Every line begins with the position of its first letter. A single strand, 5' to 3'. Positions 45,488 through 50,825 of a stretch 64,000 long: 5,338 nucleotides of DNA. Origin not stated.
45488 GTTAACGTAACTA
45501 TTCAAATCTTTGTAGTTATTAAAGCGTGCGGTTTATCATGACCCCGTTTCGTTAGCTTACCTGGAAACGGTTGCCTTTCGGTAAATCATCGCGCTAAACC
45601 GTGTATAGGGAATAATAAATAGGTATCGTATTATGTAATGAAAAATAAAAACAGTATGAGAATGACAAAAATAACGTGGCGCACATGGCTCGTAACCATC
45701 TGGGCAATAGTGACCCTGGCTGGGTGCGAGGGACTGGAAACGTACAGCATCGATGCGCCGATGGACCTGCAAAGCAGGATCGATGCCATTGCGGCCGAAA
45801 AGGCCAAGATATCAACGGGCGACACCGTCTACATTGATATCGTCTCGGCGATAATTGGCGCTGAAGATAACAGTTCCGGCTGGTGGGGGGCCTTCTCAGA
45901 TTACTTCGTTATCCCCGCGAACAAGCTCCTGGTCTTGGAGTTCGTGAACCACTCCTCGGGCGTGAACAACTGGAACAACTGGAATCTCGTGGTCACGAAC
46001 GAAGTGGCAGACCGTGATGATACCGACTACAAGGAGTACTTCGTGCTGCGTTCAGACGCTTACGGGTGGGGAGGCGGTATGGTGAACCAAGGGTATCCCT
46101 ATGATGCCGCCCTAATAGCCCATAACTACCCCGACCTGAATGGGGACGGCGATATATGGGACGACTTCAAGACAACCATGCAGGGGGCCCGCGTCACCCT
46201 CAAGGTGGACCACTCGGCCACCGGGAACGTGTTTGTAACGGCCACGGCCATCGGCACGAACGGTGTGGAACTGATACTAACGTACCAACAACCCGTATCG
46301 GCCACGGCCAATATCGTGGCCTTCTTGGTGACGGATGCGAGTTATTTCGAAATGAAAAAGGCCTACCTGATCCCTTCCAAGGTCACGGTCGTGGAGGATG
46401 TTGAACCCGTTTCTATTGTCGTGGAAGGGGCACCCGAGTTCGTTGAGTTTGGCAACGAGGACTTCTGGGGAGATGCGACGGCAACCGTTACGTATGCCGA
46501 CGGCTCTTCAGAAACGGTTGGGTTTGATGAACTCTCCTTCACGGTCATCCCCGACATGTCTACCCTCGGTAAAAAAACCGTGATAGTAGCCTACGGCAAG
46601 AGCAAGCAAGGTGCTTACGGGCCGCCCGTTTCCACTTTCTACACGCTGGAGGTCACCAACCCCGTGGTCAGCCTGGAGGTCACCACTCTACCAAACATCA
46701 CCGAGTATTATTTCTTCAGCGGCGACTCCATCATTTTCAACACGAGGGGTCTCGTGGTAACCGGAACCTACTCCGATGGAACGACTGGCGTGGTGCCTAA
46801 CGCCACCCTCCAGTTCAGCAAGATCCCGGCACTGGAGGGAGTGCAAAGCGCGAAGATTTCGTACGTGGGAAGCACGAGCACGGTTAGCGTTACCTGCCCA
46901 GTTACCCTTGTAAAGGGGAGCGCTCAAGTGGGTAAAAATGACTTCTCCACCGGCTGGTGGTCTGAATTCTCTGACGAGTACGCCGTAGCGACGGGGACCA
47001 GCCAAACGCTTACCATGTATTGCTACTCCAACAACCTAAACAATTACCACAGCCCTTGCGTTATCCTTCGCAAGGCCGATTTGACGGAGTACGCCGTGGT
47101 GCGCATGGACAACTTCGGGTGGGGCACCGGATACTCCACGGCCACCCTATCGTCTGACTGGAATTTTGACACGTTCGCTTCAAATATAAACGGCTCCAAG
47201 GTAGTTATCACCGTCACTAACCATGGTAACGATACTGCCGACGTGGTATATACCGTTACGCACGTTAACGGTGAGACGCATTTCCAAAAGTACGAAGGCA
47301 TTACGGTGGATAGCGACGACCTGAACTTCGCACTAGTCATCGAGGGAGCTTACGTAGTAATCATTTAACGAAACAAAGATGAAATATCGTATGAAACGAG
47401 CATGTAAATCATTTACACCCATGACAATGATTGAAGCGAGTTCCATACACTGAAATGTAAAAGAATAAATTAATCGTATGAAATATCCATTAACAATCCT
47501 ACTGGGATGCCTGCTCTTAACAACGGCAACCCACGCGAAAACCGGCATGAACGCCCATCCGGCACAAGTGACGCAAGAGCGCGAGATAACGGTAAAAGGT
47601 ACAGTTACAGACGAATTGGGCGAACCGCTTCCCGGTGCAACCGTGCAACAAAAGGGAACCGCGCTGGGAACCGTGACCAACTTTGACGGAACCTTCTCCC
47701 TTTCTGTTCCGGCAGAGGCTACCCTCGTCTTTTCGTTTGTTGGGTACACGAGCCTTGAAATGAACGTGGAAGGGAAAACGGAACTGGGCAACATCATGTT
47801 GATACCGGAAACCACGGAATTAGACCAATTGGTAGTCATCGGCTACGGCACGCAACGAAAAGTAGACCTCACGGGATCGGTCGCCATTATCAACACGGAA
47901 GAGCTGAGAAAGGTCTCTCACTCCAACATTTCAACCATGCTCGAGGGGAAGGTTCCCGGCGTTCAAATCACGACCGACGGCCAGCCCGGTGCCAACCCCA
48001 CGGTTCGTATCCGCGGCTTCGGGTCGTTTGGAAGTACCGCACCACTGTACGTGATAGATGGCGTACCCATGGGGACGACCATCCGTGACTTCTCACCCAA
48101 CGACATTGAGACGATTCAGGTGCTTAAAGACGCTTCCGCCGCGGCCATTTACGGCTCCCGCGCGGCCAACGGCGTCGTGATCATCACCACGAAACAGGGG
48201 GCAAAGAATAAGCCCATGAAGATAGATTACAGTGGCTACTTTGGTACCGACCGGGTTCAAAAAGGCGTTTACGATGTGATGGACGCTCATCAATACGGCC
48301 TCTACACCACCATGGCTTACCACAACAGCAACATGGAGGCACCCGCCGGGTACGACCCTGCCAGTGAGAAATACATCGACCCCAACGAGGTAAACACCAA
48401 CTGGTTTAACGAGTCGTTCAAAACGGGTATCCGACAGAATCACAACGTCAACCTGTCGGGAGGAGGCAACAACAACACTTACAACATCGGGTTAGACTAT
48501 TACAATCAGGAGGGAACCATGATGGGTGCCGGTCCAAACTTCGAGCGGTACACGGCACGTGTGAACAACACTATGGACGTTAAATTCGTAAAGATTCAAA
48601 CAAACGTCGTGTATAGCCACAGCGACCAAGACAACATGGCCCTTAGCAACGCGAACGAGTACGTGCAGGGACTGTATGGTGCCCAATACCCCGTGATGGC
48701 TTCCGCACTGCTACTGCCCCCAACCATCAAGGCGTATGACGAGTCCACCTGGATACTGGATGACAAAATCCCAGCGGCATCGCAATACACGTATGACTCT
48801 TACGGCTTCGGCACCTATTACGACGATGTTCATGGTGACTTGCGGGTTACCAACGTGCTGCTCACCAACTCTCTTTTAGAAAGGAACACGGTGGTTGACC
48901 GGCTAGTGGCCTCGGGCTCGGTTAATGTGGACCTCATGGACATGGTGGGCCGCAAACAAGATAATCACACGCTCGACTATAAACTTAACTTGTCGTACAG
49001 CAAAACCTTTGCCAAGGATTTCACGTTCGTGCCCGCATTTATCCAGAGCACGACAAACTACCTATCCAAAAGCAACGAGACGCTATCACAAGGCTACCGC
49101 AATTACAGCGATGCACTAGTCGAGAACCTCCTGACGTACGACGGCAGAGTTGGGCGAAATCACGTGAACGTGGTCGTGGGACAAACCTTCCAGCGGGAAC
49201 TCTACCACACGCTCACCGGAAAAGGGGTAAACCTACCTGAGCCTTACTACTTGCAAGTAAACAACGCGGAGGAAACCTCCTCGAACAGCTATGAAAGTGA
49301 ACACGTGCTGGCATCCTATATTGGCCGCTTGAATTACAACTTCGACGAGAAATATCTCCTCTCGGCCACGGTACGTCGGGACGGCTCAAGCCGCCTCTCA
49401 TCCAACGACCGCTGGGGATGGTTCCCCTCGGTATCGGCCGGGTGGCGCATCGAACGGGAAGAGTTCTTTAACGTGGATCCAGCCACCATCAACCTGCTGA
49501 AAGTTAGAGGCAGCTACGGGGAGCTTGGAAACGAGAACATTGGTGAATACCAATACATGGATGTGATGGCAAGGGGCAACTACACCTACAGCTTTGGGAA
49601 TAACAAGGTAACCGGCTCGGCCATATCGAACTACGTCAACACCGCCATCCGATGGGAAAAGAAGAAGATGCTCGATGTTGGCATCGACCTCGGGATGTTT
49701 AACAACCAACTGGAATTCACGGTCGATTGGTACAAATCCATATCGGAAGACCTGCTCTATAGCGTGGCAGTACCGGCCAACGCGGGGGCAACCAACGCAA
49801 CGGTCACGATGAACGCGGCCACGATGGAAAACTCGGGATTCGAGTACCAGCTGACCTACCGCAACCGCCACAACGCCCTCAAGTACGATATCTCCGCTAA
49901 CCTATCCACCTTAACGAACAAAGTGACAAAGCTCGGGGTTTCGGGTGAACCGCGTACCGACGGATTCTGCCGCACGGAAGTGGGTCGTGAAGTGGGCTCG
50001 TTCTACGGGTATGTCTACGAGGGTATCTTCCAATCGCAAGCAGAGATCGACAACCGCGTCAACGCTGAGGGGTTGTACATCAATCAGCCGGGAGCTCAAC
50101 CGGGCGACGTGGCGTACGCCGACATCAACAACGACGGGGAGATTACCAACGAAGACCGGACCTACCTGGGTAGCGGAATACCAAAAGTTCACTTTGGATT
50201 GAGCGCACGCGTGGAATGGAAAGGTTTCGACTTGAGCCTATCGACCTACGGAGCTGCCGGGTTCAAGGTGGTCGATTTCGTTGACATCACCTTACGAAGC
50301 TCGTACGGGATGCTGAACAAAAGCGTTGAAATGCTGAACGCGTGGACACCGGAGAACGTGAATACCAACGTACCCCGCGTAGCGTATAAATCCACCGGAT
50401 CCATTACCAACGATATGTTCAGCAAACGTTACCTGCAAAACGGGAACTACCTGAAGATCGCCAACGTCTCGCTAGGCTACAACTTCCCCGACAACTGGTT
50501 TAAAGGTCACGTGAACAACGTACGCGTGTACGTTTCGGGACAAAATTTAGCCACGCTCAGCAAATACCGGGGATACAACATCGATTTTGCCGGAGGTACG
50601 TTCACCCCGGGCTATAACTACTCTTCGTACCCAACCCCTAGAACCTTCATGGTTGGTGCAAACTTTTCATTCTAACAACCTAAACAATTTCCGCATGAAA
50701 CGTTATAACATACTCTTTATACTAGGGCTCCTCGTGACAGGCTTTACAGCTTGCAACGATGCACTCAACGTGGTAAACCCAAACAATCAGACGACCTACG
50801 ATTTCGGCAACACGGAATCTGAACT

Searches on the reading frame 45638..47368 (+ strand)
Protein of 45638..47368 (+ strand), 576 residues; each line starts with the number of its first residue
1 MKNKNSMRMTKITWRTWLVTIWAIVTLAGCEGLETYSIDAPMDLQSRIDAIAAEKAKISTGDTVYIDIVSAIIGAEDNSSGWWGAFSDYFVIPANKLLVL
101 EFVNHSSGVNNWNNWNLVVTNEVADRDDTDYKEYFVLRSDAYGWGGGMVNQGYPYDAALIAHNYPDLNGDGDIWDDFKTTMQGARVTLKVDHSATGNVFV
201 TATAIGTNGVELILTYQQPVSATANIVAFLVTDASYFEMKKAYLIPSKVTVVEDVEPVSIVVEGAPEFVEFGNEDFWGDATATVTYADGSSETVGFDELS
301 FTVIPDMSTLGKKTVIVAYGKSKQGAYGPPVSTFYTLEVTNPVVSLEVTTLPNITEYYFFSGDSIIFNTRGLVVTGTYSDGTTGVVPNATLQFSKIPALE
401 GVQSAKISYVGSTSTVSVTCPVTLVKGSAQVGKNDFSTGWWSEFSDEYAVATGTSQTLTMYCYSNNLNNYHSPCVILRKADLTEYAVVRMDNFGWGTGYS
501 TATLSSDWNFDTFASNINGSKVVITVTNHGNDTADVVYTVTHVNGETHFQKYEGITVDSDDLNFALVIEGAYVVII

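Call 6: search_protein_families(library=pfam, proteins=[window:45638-47368:+])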
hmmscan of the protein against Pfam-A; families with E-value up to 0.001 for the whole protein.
window:45638-47368:+ (576 aa): 1 family
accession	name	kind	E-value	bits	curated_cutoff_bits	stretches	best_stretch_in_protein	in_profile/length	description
PF07523.18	Big_3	-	0.00013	22.6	21.2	0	280-321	19-59/68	Bacterial Ig-like domain (group 3)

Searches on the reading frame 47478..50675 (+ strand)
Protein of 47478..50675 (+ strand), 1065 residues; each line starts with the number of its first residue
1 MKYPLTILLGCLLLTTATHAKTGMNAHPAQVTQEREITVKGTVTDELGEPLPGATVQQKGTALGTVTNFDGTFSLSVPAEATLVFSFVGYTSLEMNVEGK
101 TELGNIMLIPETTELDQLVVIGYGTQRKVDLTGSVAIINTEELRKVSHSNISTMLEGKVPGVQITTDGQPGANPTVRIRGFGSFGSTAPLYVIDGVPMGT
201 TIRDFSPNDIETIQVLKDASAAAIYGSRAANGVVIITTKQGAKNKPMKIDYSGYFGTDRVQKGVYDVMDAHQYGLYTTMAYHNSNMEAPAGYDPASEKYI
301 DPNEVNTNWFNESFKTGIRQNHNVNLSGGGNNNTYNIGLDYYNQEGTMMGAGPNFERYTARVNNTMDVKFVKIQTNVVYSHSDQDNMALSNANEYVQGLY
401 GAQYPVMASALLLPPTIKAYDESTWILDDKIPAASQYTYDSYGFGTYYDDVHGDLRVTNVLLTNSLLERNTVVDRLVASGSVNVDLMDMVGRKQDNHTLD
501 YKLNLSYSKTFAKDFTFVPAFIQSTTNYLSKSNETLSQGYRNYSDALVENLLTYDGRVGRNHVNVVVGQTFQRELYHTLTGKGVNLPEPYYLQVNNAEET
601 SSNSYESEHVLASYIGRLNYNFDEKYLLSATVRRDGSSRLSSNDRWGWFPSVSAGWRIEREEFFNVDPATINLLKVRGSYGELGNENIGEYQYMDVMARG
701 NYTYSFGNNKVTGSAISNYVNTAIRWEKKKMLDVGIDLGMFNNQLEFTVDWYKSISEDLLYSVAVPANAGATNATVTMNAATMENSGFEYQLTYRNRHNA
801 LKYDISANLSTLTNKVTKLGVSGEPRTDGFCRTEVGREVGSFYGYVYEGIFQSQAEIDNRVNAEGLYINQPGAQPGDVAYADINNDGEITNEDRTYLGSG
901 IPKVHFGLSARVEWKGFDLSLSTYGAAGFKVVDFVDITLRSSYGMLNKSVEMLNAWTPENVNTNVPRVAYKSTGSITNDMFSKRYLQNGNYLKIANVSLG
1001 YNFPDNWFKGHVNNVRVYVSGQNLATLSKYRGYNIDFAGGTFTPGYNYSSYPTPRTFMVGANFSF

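Call 6: search_protein_families(library=pfam, proteins=[window:47478-50675:+])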
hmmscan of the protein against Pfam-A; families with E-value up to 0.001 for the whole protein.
window:47478-50675:+ (1065 aa): 3 families
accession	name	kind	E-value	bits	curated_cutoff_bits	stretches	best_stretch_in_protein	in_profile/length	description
PF07715.20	Plug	-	3.2e-22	79.5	23.9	1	128-233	2-107/107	TonB-dependent Receptor Plug Domain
PF13715.12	CarbopepD_reg_2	-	1.2e-18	67.3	32.2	1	39-120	1-88/88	CarboxypepD_reg-like domain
PF13620.12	CarboxypepD_reg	-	3.4e-11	43.8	32.3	1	38-95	1-64/82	Carboxypeptidase regulatory-like domain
